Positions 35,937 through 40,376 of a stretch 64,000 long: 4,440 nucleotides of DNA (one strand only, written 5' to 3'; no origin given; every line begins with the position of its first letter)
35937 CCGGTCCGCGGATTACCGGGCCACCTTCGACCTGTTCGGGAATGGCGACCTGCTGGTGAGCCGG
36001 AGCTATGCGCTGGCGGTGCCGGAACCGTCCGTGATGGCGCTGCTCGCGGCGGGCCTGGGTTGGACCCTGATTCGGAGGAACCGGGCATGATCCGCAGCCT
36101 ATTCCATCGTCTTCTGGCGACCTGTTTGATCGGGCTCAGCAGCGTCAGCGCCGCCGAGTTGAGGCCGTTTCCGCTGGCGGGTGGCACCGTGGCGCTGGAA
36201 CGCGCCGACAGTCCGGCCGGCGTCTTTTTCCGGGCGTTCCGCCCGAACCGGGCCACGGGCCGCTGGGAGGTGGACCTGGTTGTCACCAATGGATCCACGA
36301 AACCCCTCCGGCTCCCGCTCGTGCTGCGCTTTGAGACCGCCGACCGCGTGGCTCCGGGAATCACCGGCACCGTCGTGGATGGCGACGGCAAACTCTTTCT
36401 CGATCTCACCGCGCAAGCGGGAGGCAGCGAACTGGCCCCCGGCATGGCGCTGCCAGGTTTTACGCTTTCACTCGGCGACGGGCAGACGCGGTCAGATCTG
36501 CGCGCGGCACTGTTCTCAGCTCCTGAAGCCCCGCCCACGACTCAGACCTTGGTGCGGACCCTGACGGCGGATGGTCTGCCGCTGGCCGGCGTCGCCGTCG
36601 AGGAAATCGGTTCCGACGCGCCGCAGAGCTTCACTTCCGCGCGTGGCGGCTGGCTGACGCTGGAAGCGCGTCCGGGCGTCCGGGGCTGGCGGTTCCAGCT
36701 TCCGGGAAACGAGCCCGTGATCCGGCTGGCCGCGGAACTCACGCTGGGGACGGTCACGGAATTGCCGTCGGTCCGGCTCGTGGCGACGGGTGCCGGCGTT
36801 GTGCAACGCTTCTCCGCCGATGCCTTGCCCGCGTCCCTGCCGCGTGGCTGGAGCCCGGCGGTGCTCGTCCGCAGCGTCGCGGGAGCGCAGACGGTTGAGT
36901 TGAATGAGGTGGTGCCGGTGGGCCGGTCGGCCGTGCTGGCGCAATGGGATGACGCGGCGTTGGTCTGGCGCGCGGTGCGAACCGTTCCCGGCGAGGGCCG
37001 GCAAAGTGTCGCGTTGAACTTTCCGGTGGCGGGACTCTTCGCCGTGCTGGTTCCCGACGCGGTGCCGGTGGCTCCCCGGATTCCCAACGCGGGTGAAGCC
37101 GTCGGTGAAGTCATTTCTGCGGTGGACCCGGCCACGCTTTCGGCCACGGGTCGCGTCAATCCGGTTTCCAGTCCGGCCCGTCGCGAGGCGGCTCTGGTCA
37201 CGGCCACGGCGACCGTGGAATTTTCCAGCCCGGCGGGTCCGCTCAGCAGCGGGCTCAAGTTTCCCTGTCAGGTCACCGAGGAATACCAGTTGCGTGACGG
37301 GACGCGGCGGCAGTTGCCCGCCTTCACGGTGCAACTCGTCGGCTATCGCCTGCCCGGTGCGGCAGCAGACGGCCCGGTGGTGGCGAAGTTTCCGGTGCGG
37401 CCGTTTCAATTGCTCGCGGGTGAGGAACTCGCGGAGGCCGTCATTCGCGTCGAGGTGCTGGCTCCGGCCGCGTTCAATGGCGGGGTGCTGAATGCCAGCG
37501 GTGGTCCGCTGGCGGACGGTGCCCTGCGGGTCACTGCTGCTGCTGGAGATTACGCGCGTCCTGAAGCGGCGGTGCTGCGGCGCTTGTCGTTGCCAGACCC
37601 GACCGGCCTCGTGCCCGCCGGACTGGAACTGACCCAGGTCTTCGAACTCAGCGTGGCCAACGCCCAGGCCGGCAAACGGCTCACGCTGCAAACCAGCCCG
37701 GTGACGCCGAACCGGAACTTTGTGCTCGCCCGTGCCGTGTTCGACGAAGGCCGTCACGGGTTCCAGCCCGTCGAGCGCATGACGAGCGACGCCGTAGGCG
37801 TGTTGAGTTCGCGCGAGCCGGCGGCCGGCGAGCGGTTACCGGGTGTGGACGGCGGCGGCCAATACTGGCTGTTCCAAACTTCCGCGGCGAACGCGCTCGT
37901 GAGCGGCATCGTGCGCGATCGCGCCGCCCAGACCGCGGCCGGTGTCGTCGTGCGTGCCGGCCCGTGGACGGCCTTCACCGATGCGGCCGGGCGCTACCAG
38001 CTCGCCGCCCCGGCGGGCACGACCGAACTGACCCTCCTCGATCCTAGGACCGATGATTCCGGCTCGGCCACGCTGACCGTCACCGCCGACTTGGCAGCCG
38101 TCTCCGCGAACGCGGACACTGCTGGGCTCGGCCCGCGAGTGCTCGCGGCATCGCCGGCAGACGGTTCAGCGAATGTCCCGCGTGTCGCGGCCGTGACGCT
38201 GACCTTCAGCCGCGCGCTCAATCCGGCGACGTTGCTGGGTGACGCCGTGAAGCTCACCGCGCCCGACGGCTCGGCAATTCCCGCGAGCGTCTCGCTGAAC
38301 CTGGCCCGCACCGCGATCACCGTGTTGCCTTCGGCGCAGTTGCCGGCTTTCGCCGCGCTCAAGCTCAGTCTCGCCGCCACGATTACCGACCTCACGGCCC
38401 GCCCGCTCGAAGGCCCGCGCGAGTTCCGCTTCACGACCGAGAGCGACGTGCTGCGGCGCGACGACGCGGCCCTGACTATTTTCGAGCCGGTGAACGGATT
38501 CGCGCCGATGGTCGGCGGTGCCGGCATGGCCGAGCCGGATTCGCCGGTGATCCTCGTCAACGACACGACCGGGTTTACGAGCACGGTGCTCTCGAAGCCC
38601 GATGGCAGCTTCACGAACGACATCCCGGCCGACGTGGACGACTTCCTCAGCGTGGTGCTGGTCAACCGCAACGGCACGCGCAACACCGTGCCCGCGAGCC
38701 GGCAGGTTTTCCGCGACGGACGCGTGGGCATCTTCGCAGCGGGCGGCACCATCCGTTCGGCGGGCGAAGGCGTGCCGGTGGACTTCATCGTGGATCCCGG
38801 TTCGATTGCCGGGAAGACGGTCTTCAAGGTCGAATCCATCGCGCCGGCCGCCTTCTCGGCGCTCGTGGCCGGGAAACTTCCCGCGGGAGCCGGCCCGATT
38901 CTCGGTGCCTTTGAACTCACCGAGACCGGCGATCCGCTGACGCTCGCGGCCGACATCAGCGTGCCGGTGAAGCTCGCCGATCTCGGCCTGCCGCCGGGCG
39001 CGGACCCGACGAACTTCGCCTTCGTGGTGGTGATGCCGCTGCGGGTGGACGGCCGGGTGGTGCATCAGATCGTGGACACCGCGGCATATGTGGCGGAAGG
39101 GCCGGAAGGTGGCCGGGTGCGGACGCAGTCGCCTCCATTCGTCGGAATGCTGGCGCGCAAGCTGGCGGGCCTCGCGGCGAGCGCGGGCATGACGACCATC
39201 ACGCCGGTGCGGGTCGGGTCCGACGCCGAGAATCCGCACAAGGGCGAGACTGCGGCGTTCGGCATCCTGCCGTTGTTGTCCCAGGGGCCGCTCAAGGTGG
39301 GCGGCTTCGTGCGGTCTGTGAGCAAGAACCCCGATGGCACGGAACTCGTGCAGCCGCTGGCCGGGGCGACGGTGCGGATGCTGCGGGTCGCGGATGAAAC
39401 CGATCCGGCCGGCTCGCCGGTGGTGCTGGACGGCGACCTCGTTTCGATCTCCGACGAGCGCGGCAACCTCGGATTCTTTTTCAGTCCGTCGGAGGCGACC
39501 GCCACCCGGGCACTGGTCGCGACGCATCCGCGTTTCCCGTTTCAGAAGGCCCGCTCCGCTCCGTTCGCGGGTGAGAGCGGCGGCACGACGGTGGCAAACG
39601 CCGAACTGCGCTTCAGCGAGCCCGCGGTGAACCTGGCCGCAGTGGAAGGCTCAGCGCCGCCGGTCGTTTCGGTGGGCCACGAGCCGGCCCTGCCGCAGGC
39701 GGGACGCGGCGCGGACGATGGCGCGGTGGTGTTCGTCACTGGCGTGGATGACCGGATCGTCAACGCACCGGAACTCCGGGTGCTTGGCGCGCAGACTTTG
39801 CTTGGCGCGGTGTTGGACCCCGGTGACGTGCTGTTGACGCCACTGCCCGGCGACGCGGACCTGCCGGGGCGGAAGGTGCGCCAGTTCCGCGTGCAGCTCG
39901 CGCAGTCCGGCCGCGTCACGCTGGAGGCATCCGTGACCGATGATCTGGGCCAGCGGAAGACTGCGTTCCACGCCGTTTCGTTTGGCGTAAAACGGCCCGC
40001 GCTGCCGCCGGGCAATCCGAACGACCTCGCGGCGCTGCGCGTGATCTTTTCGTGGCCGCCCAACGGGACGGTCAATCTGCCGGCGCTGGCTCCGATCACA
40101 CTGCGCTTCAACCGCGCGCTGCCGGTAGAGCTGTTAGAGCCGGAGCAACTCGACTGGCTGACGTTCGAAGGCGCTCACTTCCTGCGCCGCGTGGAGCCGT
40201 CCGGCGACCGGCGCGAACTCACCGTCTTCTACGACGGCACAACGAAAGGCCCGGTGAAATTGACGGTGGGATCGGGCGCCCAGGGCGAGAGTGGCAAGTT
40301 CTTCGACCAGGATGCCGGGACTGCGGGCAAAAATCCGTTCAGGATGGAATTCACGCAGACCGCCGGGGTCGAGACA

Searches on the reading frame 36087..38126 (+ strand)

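Call 79: search_protein_families(library=pfam, proteins=[window:36087-38126:+], max_evalue=5)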
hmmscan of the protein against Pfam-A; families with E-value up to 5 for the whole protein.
window:36087-38126:+ (680 aa): 4 families
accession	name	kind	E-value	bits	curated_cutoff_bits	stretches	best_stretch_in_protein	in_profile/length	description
PF13620.12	CarboxypepD_reg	-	3.3e-05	24.6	32.3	1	605-668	2-72/82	Carboxypeptidase regulatory-like domain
PF15976.11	CooC_C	-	0.11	13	29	1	605-652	19-66/93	CS1-pili formation C-terminal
PF16371.11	MetallophosN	-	0.21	12.3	35.6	1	609-640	3-33/77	N terminal of Calcineurin-like phosphoesterase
PF18872.5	Daz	-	0.31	11.6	27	1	393-402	6-15/21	Daz repeat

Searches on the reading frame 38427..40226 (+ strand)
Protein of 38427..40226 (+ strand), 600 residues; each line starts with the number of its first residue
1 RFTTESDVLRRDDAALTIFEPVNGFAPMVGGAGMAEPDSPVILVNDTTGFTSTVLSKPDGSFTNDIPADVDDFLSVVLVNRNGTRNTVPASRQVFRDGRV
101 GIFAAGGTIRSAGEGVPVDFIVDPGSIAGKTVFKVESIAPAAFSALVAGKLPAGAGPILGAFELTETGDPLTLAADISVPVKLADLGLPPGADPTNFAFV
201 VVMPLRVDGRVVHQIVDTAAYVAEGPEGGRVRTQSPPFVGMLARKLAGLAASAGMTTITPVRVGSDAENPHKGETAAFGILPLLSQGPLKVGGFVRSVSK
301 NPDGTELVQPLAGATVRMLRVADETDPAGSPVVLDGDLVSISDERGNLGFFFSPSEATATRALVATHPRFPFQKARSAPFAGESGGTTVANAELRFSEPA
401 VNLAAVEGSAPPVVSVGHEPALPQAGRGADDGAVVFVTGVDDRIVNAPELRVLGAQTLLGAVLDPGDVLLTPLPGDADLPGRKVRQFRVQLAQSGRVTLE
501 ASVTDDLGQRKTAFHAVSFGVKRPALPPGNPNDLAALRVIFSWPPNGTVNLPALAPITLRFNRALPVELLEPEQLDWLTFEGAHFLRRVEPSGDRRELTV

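Call 79: search_protein_families(library=pfam, proteins=[window:38427-40226:+], max_evalue=5)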
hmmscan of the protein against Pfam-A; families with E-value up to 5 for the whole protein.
window:38427-40226:+ (600 aa): 1 family
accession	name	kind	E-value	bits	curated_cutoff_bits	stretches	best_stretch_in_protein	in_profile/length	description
PF13205.12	Big_5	-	0.1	13.8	23.6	1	535-565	3-33/105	Bacterial Ig-like domain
